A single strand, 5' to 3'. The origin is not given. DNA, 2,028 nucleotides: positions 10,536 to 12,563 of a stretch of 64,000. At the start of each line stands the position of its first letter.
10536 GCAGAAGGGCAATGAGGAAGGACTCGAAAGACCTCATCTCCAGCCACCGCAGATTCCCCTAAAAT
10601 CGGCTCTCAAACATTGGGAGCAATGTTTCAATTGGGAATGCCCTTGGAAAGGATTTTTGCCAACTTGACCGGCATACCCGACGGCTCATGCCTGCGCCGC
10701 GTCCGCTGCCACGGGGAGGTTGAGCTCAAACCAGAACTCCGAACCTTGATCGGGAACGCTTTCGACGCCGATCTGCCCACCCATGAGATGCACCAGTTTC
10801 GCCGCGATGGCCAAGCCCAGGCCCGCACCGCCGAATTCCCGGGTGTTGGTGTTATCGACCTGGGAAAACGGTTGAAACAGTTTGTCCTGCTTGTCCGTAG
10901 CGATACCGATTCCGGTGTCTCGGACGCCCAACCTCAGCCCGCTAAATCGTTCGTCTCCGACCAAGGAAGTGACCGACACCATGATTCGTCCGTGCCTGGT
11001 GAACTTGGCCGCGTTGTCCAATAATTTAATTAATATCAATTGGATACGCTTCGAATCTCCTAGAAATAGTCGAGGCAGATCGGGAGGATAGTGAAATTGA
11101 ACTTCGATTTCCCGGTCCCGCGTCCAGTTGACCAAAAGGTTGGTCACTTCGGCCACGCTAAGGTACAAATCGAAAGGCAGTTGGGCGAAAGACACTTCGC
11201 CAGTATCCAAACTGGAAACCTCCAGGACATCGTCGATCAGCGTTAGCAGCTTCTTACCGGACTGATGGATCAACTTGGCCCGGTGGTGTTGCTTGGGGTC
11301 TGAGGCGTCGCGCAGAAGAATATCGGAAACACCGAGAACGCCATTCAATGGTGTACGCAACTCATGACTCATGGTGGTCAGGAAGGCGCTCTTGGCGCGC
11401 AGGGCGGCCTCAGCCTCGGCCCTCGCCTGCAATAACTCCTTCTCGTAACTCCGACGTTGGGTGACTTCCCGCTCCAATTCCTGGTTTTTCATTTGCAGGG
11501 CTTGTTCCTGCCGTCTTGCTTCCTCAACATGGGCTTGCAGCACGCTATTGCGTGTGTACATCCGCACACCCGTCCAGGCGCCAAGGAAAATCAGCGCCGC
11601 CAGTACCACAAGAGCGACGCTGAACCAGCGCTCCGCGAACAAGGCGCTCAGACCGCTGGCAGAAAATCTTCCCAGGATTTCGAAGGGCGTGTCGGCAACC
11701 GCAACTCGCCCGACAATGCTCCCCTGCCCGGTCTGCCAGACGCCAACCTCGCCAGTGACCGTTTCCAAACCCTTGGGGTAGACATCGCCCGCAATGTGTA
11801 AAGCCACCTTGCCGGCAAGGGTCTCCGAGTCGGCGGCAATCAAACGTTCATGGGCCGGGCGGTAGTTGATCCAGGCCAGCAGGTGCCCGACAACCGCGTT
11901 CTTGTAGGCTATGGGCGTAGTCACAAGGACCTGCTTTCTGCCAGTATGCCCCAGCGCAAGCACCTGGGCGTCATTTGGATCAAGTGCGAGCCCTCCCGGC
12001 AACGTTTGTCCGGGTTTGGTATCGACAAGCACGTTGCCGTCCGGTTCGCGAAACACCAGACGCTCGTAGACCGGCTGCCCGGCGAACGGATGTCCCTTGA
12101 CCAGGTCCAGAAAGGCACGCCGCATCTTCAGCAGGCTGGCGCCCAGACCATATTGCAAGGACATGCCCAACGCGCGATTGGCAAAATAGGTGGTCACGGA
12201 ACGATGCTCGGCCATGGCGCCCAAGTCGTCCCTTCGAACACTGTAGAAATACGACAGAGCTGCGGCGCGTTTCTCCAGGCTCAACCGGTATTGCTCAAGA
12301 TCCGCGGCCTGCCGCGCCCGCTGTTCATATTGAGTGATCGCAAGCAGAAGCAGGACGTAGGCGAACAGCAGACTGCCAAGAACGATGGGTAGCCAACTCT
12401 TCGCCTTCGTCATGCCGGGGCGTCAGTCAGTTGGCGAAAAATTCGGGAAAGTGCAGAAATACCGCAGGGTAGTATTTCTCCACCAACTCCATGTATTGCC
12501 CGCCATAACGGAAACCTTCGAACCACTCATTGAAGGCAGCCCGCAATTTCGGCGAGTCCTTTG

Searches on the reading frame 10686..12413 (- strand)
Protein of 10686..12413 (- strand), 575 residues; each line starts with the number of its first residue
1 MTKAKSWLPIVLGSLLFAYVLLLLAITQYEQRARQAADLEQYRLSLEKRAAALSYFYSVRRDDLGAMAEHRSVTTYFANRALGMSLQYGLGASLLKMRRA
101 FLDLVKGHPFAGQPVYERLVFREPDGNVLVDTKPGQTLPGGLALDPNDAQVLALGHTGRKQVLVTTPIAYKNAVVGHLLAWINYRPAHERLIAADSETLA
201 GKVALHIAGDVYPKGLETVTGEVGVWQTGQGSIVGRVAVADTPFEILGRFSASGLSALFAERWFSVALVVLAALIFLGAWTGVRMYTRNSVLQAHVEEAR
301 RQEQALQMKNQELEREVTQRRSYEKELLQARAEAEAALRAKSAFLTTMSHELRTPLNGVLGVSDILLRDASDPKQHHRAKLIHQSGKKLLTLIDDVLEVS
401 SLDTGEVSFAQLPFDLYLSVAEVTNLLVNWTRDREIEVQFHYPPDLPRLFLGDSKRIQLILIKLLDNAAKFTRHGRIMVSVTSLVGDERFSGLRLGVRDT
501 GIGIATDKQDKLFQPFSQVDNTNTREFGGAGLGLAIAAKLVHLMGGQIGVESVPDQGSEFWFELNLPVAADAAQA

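Call 71: search_protein_families(library=pfam, proteins=[window:10686-12413:-], max_evalue=0.00001)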
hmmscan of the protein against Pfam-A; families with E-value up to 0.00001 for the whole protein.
window:10686-12413:- (575 aa): 2 families
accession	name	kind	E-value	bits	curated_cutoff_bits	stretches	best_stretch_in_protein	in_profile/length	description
PF02518.31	HATPase_c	-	1.3e-26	93.7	26.4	1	452-566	1-109/111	Histidine kinase-, DNA gyrase B-, and HSP90-like ATPase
PF00512.31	HisKA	-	1.2e-16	60.9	26.9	1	340-405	1-66/66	His Kinase A (phospho-acceptor) domain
